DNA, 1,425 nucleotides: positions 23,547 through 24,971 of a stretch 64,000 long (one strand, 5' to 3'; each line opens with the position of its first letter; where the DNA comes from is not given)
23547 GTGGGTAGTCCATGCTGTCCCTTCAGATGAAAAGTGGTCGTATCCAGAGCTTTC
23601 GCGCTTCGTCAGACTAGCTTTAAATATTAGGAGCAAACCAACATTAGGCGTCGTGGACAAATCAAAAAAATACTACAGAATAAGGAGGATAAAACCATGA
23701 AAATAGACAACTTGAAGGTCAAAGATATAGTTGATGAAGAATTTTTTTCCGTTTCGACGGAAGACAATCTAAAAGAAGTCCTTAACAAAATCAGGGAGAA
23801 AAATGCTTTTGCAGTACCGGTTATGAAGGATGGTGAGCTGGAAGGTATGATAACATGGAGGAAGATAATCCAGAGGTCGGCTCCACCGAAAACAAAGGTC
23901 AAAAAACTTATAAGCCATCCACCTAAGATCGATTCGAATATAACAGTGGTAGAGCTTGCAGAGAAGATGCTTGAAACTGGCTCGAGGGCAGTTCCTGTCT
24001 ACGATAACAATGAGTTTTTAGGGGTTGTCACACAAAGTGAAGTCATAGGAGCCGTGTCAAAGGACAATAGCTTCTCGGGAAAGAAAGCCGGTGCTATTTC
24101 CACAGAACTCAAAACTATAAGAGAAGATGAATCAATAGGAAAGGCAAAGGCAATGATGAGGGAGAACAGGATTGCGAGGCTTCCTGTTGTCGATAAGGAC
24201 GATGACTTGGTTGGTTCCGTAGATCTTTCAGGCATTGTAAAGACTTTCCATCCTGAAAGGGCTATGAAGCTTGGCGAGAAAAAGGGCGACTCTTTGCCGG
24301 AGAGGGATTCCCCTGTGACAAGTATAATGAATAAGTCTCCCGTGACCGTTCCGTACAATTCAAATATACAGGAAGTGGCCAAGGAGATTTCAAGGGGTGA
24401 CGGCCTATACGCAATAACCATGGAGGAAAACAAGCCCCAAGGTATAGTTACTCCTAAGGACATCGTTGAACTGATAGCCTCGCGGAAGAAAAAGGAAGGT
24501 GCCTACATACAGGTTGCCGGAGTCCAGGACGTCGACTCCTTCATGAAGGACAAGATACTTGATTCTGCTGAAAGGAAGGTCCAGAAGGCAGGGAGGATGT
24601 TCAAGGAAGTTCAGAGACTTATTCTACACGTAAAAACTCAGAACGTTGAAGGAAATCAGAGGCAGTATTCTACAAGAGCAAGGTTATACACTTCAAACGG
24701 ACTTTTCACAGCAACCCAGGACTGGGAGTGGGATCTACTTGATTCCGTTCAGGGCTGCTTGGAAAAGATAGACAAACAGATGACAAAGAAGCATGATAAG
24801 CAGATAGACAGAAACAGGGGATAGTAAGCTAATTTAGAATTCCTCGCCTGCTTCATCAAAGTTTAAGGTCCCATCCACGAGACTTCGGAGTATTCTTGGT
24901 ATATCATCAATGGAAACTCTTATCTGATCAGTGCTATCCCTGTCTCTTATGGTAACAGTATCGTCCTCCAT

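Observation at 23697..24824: Four CBS domains fused to an HPF/RaiA-like (S30AE) domain: a possible nucleotide-sensing ribosome hibernation factor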

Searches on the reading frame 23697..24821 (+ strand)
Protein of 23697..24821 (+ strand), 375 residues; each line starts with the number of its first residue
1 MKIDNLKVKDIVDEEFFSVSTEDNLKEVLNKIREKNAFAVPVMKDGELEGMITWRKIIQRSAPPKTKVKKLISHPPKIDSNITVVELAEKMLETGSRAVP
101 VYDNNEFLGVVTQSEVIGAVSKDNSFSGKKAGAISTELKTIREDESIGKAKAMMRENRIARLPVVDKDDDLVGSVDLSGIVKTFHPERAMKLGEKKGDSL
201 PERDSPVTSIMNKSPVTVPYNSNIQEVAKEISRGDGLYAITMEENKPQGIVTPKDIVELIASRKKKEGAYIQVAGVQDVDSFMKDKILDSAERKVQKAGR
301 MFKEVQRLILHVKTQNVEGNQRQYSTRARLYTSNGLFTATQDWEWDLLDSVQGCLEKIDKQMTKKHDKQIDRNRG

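Call 3: search_protein_families(library=pfam, proteins=[window:23697-24821:+], max_evalue=10)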
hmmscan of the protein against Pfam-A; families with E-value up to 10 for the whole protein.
window:23697-24821:+ (375 aa): 2 families
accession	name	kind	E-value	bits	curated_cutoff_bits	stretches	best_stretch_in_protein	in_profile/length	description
PF00571.33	CBS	-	4e-43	145.9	24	4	135-182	6-53/57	CBS domain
PF02482.25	Ribosomal_S30AE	-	0.0004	21.5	23.7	1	284-369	11-87/88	Sigma 54 modulation protein / S30EA ribosomal protein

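Call 4: search_protein_families(library=ncbifam, proteins=[window:23697-24821:+], max_evalue=10)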
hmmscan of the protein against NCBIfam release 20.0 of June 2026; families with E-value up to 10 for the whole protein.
window:23697-24821:+ (375 aa): 27 families (the best 25 are shown)
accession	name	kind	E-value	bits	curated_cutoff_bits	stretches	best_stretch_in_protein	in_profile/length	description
NF041552.1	TF_PrdR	equivalog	1.6e-20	72.9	795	3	77-185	18-126/577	sigma-54 dependent transcriptional regulator PrdR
NF041630.1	CBS_CbpB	equivalog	5.1e-14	52.4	125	2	2-60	77-134/143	cyclic-di-AMP-binding protein CbpB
NF053863.1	DS11_antiphage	equivalog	3.2e-13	49.5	260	2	13-116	82-188/305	CBS domain-containing anti-phage protein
NF038279.1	TF_CBS_SpxR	exception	3e-12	46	600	2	13-125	197-310/427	CBS-HotDog domain-containing transcription factor SpxR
TIGR01302.1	IMP_dehydrog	equivalog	1e-11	44.4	481.5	2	67-191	82-207/450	IMP dehydrogenase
NF011443.0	PRK14869.1-5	equivalog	1.5e-11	43.4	335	3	136-183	77-124/546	putative manganese-dependent inorganic diphosphatase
NF011449.0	PRK14869.2-5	equivalog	3.6e-11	42.8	411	4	7-60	68-123/451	putative manganese-dependent inorganic diphosphatase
TIGR01186.1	proV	subfamily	2.1e-10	40.3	326.6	3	140-262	254-359/363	betaine/proline/choline family ABC transporter ATP-binding protein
TIGR01137.1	cysta_beta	equivalog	5.9e-10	38.4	510.25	2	129-260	340-456/457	cystathionine beta-synthase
NF011441.0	PRK14869.1-3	equivalog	3.8e-09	35.7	753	3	138-184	78-124/548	putative manganese-dependent inorganic diphosphatase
NF011447.0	PRK14869.2-3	equivalog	1.1e-08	34.1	522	3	6-85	68-148/540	putative manganese-dependent inorganic diphosphatase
TIGR00400.1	mgtE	equivalog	1.4e-08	34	232.75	3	202-295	192-285/450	magnesium transporter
NF011442.0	PRK14869.1-4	equivalog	6.8e-08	31.4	400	3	139-186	81-128/543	putative manganese-dependent inorganic diphosphatase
NF008581.0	PRK11543.1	equivalog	3.2e-07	29.7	481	1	76-179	210-314/321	arabinose-5-phosphate isomerase GutQ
NF011440.0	PRK14869.1-2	equivalog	4.4e-07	28.9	746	3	139-184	78-123/541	putative manganese-dependent inorganic diphosphatase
TIGR00741.1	yfiA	equivalog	4.2e-06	27.2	40.9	1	285-374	14-100/102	ribosome hibernation-promoting factor, HPF/YfiA family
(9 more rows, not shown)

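Call 6: search_solved_structures(query=window:23697-24821:+, max_evalue=1, show_alignments=2)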
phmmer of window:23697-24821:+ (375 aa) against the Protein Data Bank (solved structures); distinct sequences matched with E-value up to 1: 74 (the best 60 are shown).
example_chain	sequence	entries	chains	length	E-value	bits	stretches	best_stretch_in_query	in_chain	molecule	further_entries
9sr9_H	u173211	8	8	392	1.7e-30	109.8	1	6-369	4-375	Dehydrogenase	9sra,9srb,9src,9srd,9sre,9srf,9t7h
9l96_a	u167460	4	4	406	2.2e-23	86.5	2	7-197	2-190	CBS domain-containing protein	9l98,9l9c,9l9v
2ef7_A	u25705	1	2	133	5.4e-11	45.7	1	83-183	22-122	Hypothetical protein ST2348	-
3kh5_A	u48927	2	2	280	5e-10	42.5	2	137-262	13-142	protein MJ1225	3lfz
3ddj_A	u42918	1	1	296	1.4e-08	37.8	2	87-185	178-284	CBS domain-containing protein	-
9znf_4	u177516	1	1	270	8.3e-08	35.2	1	8-258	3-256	CBS domain-containing protein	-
2yzq_A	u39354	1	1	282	1.1e-07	34.8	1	28-202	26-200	Putative uncharacterized protein PH1780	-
9zni_6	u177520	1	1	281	5.8e-07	32.5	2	133-262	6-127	CBS domain-containing protein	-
2p9m_A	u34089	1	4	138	1.1e-06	31.5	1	83-184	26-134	Hypothetical protein MJ0922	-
9znf_5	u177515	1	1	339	3.1e-06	30.1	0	8-55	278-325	CBS domain-containing protein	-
4gqv_A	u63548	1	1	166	4.1e-06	29.7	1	114-183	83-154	CBS domain-containing protein CBSX1, chloroplastic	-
3kpc_A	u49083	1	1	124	6.6e-06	29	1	64-184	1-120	Uncharacterized protein MJ0100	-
4gqw_A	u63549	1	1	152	6.7e-06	29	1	125-183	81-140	CBS domain-containing protein CBSX1, chloroplastic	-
1vrd_A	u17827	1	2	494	7.2e-06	28.9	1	70-189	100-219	inosine-5'-monophosphate dehydrogenase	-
9z6r_A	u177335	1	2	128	1.7e-05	27.7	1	84-179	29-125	CBS domain containing protein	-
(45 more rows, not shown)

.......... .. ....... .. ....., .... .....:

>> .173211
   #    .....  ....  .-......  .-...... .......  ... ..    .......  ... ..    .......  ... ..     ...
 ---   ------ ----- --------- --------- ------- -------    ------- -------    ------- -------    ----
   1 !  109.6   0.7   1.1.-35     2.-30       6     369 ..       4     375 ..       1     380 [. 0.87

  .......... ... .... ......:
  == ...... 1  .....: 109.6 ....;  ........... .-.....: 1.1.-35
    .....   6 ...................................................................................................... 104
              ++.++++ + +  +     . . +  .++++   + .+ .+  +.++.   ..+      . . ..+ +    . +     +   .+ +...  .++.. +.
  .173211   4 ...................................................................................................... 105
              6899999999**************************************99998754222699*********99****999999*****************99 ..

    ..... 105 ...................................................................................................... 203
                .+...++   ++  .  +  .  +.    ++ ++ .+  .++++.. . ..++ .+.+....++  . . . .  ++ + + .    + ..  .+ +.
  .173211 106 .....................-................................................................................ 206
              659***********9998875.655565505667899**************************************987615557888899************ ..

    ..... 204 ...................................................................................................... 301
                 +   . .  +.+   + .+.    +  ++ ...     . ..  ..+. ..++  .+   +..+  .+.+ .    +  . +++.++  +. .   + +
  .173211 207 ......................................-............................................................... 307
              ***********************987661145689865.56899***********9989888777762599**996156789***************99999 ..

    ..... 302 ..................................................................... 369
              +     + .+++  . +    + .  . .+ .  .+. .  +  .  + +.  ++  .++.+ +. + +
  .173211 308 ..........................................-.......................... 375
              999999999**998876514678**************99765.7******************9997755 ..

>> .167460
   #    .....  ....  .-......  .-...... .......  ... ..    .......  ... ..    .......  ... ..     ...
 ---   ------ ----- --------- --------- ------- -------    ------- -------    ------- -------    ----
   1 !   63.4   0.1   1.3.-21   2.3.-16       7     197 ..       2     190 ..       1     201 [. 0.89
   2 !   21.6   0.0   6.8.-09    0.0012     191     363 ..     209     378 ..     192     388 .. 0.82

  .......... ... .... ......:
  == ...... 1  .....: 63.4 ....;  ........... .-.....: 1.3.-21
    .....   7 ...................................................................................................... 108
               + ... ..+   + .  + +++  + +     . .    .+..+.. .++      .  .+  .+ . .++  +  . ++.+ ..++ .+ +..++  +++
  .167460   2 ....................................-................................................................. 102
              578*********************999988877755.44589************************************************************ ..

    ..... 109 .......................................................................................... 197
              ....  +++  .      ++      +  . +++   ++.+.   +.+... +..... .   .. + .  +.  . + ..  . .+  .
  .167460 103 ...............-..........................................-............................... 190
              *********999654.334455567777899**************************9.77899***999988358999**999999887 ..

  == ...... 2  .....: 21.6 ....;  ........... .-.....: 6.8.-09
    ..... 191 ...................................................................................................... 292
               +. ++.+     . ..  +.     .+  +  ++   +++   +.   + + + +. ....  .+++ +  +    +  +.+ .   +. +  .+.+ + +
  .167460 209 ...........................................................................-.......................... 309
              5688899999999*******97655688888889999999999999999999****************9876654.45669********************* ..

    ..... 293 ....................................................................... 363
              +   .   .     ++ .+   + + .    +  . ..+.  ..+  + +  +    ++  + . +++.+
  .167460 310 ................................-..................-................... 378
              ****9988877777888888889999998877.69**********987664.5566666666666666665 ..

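Call 15: find_homologous_proteins(query=window:23697-24821:+, max_evalue=0.00001)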
Query window:23697-24821:+ (375 aa): 25 proteins with E <= 0.00001 among 4764 candidates.
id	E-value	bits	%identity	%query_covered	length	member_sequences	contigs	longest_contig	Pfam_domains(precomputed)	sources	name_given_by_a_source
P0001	3.2e-239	811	100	100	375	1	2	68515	PF00571.34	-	-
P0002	1.2e-210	717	87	100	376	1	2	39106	PF00571.34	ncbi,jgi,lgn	-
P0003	2.1e-195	667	80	100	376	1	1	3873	PF00571.34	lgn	-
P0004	3.6e-178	610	73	100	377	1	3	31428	PF00571.34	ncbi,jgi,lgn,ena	-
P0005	7.3e-174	596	72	100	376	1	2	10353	PF00571.34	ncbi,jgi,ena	-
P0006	2.7e-173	594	70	100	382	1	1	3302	PF00571.34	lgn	-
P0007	1.7e-170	585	68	100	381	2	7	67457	PF02482.26,PF00571.34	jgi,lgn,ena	-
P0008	4.0e-161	554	64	100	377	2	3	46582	PF00571.34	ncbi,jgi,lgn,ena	-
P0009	2.6e-154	532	63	100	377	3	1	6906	PF00571.34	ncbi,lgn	ncbi:MAG: CBS domain-containing protein [Candidatus Aenigmatarchaeota archaeon]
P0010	2.8e-154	532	61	100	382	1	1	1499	PF00571.34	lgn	-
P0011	2.6e-152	525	62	100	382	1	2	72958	PF00571.34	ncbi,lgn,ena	-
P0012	3.4e-152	525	60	100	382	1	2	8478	PF00571.34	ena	-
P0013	7.0e-150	517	58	100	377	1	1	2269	PF00571.34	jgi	jgi:CBS domain-containing protein/ribosome-associated translation inhibitor RaiA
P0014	3.9e-144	498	57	100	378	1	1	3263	PF00571.34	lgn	-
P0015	2.5e-143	496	58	100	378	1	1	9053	PF00571.34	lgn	-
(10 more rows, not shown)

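Call 20: find_related_loci(query=A1, collection=genome_contigs, flank=6000)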
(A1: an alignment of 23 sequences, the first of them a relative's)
Query A1 (375 aa) in genome_contigs; peptide patterns used: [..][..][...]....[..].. (x = any residue, [..] = any of these).
92 stretches matched a pattern; 37 encode a relative of the query (tblastn E <= 1e-3); 37 distinct loci.
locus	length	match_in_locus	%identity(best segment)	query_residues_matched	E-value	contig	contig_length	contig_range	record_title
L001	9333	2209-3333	87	1-375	0e+0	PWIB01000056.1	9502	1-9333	MAG: Candidatus Aenigmatarchaeota archaeon isolate T1Sed10_105 T1-Sed10-C8487, whole genome shotgun sequence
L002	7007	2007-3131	64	1-375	1e-172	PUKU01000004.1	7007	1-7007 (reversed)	MAG: Candidatus Aenigmatarchaeota archaeon isolate B1Sed10_69 B1-Sed10-C16655, whole genome shotgun sequence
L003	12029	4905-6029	62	1-375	3e-164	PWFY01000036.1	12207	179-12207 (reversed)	MAG: Candidatus Aenigmatarchaeota archaeon isolate T1Sed10_213 T1-Sed10-C5566, whole genome shotgun sequence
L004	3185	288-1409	52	1-374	6e-145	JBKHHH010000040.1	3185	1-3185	MAG: Candidatus Aenigmatarchaeota archaeon isolate D1M06_96 NODE_30504_length_3185_cov_5.770927, whole genome shotgun se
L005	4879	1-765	65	120-374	9e-120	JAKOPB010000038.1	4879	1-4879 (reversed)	MAG: Nanobdellati archaeon isolate DKSSA4_metawrap_30_20_bin.191 k141_310262_length_4879_cov_54.9916, whole genome shotg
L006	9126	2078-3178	35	1-367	6e-79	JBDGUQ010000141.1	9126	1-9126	MAG: Candidatus Aenigmatarchaeota archaeon isolate DAN-LK4-188_58C1R c_000000038177, whole genome shotgun sequence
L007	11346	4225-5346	63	1-374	1e-165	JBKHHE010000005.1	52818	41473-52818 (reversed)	MAG: Candidatus Aenigmatarchaeota archaeon isolate D1M06_87 NODE_155_length_52818_cov_158.762106, whole genome shotgun s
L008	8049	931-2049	34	1-375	2e-70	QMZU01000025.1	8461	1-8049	MAG: Candidatus Aenigmatarchaeota archaeon isolate B50_G15 B50_Guay15_scaffold_02627, whole genome shotgun sequence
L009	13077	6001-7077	34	8-371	3e-61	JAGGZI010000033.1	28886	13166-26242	MAG: Candidatus Aenigmatarchaeota archaeon isolate AUK200 PB_MBMC_154_c_000000000053, whole genome shotgun sequence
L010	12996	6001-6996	32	39-370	5e-56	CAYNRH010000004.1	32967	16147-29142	MAG TPA_asm: uncultured archaeon isolate binchicken_co357_130 genome assembly, contig: NODE_363_length_32967_cov_10.1568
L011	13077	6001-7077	28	6-374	7e-45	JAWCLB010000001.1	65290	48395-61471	MAG: Candidatus Aenigmatarchaeota archaeon isolate JZ-2_201705_bins_164 JZ-2_201705_bins_164_scaffold_1, whole genome sh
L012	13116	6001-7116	27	2-375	1e-44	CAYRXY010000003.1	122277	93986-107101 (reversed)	MAG TPA_asm: uncultured archaeon isolate SRP141559_co1_164 genome assembly, contig: NODE_18_length_122277_cov_72.101397,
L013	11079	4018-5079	28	3-365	2e-40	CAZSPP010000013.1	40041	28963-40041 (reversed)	MAG TPA_asm: uncultured archaeon isolate binchicken_co25_131 genome assembly, contig: k141_173474, whole genome shotgun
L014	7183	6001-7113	27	5-374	9e-41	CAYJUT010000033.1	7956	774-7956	MAG TPA_asm: uncultured archaeon isolate ERP125453_co1_151 genome assembly, contig: NODE_11271_length_7956_cov_40.983420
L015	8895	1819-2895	29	8-375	2e-40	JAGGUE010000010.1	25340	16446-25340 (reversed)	MAG: Candidatus Aenigmatarchaeota archaeon isolate AUK066 PB_MBMC_020_c_000000000076, whole genome shotgun sequence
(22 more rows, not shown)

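Call 27: predict_structure(alignment_id=A1)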
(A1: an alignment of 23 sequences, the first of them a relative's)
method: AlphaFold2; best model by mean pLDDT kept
length: 375 residues; sequences in the alignment: 23
mean_pLDDT: 81.4   pTM: 0.70
mean pLDDT of the five models: 81.4, 80.9, 80.9, 79.6, 78.4
residues with pLDDT >= 90: 86; 70-90: 240; 50-70: 34; < 50: 15
segments of 3 or more residues with pLDDT < 50: 186-200
pLDDT, mean of each block of 10 residues (from residue 1): 85 88 83 78 89 74 76 88 89 82 91 88 84 80 89 78 92 81 51 37 75 89 90 78 90 86 67 73 86 88 81 77 85 82 88 92 86 70
secondary structure, 60 per line:
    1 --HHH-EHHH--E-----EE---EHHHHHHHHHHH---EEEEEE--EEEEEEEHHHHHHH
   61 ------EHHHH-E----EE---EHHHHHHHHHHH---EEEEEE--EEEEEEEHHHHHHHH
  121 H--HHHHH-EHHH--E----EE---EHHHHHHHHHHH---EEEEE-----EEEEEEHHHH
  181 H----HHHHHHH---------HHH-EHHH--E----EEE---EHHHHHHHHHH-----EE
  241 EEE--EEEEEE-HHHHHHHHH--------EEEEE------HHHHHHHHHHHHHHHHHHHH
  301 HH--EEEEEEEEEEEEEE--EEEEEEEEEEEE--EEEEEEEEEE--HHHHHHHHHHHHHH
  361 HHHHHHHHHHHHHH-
elements in order: H25-35 E39-44 E47-53 H54-60 H68-71 H84-94 E98-103 E106-112 H113-121 H124-128 H147-157 E161-165 E171-176 H177-181 H186-192 E217-219 H224-233 E239-243 E246-251 H253-261 E270-274 H281-302 E305-318 E321-332 E335-344 H347-374

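Call 29: fold_search(model_id=the predicted structure, library=pdb)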
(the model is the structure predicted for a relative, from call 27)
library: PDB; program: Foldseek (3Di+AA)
matches with E <= 10: 1119; with E <= 0.001: 412
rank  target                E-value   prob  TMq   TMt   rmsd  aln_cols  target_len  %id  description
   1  9znf_4                4.3e-20  1.00  0.56  0.77   4.9       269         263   20  Cryo-EM structure of the Methanosarcina acetivorans 70S ribosome in complex with SriA and SriB (released 2026-01-28)
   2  3ddj                  1.6e-18  1.00  0.56  0.73   3.9       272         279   18  Crystal structure of a cbs domain-containing protein in complex with amp (sso3205) from sulfolobus solfataricus at 1.80  (released 2008-06-24)
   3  4cff_E                5.2e-18  1.00  0.52  0.63   4.7       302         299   14  Structure of full length human AMPK in complex with a small molecule activator, a thienopyridone derivative (A-769662) (released 2013-12-25)
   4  3kh5                  1.2e-17  1.00  0.56  0.73   4.2       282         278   18  Crystal Structure of Protein MJ1225 from Methanocaldococcus jannaschii, a putative archaeal homolog of g-AMPK. (released 2010-04-21)
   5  3lfz                  1.4e-17  1.00  0.56  0.72   4.1       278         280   18  Crystal Structure of Protein MJ1225 from Methanocaldococcus jannaschii, a putative archaeal homolog of g-AMPK. (released 2010-04-21)
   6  9zng_7                1.8e-17  1.00  0.55  0.78   3.8       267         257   20  Cryo-EM structure of the Methanosarcina acetivorans 70S ribosome in complex with SriD (released 2026-01-28)
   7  4cfe_F                2.4e-17  1.00  0.53  0.66   4.6       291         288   14  Structure of full length human AMPK in complex with a small molecule activator, a benzimidazole derivative (991) (released 2013-12-25)
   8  4cfe_E                3.1e-17  1.00  0.53  0.65   4.6       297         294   13  Structure of full length human AMPK in complex with a small molecule activator, a benzimidazole derivative (991) (released 2013-12-25)
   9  9e6q_3                4.5e-17  1.00  0.54  0.69   5.1       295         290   17  Cryo-EM structure of the Pyrobaculum calidifontis 50S ribosomal subunit in complex with Dri (released 2024-11-20)
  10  8bik_F                5.7e-17  1.00  0.53  0.65   4.4       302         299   14  Crystal structure of human AMPK heterotrimer in complex with allosteric activator C455 (released 2024-05-15)
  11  6b1u_F                1.1e-16  1.00  0.53  0.64   4.7       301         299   13  Structure of full-length human AMPK (a2b1g1) in complex with a small molecule activator SC4 (released 2018-04-25)
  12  6b2e_C                1.3e-16  1.00  0.52  0.64   4.7       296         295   14  Structure of full length human AMPK (a2b2g1) in complex with a small molecule activator SC4. (released 2018-04-25)
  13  2v8q_E                1.4e-16  1.00  0.53  0.63   4.9       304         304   13  Crystal structure of the regulatory fragment of mammalian AMPK in complexes with AMP (released 2007-09-25)
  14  2ya3_E                1.4e-16  1.00  0.53  0.64   4.7       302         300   13  STRUCTURE OF THE REGULATORY FRAGMENT OF MAMMALIAN AMPK IN COMPLEX WITH COUMARIN ADP (released 2011-03-16)
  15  4qfr_C                1.5e-16  1.00  0.50  0.64   5.2       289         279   13  Structure of AMPK in complex with Cl-A769662 activator and STAUROSPORINE inhibitor (released 2014-08-06)
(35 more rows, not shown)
